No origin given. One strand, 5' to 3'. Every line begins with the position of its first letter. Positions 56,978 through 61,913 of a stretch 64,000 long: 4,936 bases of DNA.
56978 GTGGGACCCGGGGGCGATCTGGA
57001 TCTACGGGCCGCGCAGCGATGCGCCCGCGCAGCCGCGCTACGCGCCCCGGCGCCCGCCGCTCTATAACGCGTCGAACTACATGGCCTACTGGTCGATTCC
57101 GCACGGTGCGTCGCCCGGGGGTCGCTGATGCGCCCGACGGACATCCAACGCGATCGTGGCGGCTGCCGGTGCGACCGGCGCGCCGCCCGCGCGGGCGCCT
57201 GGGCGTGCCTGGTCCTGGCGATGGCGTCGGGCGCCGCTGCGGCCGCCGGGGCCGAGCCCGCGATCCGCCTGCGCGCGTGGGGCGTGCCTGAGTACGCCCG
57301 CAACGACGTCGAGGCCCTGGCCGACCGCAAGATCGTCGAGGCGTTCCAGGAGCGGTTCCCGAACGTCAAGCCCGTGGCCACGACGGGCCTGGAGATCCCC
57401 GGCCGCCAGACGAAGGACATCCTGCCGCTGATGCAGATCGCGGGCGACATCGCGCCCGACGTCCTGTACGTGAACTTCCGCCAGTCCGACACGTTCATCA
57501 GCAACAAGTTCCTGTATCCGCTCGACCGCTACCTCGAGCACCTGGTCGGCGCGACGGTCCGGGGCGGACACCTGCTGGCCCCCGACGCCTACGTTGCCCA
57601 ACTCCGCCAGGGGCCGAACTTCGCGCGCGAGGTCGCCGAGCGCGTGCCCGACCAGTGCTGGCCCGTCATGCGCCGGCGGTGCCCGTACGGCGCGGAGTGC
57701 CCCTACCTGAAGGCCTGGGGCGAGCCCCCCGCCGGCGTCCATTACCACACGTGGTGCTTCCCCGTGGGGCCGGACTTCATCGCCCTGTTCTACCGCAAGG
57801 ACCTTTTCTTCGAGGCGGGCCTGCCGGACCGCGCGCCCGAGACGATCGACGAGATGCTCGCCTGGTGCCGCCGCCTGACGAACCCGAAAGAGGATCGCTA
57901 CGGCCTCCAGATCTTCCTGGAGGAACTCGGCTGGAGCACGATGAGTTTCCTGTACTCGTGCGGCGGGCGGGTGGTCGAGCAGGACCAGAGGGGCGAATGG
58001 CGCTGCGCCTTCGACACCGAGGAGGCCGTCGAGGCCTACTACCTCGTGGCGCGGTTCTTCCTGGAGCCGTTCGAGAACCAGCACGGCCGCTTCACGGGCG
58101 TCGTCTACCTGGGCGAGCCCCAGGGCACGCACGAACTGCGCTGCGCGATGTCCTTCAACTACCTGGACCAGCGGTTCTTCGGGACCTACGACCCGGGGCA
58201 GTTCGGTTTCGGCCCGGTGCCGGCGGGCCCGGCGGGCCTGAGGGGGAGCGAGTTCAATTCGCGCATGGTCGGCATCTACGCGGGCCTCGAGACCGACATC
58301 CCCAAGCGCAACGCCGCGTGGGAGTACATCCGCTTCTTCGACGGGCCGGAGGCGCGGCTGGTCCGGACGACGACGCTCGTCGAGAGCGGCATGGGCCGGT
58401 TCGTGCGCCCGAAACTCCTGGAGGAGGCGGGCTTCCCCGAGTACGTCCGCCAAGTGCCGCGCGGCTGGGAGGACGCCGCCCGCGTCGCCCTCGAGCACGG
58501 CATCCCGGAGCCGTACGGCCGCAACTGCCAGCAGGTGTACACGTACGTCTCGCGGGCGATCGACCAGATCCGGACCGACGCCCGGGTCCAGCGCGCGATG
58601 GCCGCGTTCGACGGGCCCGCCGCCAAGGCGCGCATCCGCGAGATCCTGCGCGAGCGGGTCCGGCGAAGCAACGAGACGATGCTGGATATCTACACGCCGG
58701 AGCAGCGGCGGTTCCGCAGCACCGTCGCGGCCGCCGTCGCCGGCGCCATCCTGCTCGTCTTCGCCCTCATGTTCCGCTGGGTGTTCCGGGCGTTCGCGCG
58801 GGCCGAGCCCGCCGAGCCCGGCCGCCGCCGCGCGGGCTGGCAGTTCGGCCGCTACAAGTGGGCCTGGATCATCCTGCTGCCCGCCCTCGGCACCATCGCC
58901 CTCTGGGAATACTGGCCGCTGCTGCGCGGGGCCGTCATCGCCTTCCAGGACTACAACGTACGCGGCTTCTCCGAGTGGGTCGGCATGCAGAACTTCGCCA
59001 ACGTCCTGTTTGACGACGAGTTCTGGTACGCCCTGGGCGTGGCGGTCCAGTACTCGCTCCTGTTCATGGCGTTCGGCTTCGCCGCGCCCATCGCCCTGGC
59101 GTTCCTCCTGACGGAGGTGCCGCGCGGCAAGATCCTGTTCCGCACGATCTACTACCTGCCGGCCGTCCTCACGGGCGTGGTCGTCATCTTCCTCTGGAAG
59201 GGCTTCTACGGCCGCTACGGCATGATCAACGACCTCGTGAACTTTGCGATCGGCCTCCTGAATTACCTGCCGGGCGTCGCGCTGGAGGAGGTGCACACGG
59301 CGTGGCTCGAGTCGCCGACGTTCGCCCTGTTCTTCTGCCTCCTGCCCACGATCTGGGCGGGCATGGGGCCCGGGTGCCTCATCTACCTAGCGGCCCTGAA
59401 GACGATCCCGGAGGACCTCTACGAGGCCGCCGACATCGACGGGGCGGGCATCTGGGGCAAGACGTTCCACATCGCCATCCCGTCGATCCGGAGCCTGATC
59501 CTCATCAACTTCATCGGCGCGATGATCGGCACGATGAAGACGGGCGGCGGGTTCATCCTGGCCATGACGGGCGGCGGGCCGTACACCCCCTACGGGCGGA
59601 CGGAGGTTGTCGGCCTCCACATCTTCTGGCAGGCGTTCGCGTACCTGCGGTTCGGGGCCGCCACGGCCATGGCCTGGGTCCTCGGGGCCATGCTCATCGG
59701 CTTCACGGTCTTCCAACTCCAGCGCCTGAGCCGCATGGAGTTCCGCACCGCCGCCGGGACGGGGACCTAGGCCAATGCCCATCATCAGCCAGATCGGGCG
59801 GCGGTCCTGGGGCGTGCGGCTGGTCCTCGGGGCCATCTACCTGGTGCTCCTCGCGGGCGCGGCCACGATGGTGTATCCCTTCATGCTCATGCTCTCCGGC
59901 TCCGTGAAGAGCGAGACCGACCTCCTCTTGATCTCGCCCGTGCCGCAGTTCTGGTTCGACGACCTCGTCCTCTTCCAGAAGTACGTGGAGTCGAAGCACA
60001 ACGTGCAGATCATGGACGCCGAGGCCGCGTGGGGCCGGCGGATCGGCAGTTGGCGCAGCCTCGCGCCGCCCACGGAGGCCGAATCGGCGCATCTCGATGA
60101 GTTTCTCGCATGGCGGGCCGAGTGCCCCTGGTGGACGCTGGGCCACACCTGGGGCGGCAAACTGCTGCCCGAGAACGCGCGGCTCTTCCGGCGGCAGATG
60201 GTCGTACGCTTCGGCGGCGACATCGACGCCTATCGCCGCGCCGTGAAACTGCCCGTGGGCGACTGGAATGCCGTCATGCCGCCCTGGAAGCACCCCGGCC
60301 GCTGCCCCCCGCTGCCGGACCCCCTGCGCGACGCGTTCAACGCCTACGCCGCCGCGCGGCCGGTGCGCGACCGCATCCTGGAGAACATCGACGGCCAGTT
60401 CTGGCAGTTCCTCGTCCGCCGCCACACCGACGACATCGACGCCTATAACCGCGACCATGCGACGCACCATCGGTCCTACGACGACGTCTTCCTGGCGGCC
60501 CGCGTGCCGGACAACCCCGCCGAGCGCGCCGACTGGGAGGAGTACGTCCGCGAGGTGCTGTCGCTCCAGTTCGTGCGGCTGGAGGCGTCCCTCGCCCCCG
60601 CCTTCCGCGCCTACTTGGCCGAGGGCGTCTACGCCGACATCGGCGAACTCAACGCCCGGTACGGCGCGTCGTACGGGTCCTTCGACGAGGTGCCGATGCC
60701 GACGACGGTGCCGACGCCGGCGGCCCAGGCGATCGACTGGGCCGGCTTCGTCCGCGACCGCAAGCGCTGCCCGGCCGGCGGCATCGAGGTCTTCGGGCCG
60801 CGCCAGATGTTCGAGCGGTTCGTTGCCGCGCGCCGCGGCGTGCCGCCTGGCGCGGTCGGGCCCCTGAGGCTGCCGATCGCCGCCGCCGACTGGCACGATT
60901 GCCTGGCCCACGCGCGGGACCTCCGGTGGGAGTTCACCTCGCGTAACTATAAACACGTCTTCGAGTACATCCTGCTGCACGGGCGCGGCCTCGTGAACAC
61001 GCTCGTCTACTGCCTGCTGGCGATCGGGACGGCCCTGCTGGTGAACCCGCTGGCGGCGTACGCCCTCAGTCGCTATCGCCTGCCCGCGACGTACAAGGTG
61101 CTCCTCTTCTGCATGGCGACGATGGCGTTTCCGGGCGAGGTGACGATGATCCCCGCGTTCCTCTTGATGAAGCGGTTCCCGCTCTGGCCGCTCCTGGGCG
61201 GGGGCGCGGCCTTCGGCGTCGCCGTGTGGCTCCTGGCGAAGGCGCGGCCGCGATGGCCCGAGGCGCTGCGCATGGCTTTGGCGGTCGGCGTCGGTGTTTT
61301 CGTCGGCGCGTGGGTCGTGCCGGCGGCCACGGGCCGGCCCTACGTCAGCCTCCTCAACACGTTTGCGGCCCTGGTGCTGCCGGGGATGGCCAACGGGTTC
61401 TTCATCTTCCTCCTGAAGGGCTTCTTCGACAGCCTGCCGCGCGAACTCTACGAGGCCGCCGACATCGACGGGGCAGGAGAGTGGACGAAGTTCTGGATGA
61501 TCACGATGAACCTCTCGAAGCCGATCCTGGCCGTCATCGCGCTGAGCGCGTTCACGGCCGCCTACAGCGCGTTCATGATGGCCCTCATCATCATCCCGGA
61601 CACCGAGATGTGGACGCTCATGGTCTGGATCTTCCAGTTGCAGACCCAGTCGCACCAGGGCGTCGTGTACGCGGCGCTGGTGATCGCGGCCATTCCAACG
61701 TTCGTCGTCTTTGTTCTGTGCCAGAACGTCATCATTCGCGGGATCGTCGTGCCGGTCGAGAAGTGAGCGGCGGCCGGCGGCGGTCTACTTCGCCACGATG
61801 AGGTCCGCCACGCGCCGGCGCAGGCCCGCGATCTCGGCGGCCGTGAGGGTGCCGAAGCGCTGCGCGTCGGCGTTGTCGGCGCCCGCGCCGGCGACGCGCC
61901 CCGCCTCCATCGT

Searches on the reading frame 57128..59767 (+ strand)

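Call 78: search_protein_families(library=pfam, proteins=[window:57128-59767:+], max_evalue=0.0001)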
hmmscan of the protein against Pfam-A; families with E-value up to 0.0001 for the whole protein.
window:57128-59767:+ (880 aa): 2 families
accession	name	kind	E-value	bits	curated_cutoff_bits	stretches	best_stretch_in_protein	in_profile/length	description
PF01547.30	SBP_bac_1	-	4e-17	63.6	26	1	193-409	96-305/307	Bacterial extracellular solute-binding protein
PF00528.27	BPD_transp_1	-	1e-06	29.1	26.4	1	670-858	23-166/184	Binding-protein-dependent transport system inner membrane component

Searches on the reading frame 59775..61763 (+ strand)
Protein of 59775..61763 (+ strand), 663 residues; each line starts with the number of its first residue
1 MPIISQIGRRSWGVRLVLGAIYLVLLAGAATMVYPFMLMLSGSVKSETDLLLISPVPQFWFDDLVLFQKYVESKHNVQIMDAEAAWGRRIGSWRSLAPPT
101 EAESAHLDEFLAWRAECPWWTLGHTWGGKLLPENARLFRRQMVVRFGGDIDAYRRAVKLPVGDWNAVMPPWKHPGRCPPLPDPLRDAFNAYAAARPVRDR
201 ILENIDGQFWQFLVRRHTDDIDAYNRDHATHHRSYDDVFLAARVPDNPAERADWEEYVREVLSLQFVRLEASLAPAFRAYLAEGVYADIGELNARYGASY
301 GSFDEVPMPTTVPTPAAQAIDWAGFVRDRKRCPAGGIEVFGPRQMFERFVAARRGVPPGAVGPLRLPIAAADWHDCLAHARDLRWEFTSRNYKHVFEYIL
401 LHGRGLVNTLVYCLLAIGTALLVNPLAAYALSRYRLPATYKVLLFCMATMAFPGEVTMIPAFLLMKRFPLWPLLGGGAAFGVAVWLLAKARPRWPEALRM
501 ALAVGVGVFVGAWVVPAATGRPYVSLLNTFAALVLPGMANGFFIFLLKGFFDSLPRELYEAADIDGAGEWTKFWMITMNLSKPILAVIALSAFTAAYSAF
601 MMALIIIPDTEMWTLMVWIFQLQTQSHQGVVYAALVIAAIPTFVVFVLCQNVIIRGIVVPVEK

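Call 78: search_protein_families(library=pfam, proteins=[window:59775-61763:+], max_evalue=0.0001)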
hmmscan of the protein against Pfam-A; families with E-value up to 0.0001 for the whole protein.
window:59775-61763:+ (663 aa): 1 family
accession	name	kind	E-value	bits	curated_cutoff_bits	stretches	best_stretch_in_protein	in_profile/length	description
PF00528.27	BPD_transp_1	-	2.8e-09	37.4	26.4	1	433-648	10-174/184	Binding-protein-dependent transport system inner membrane component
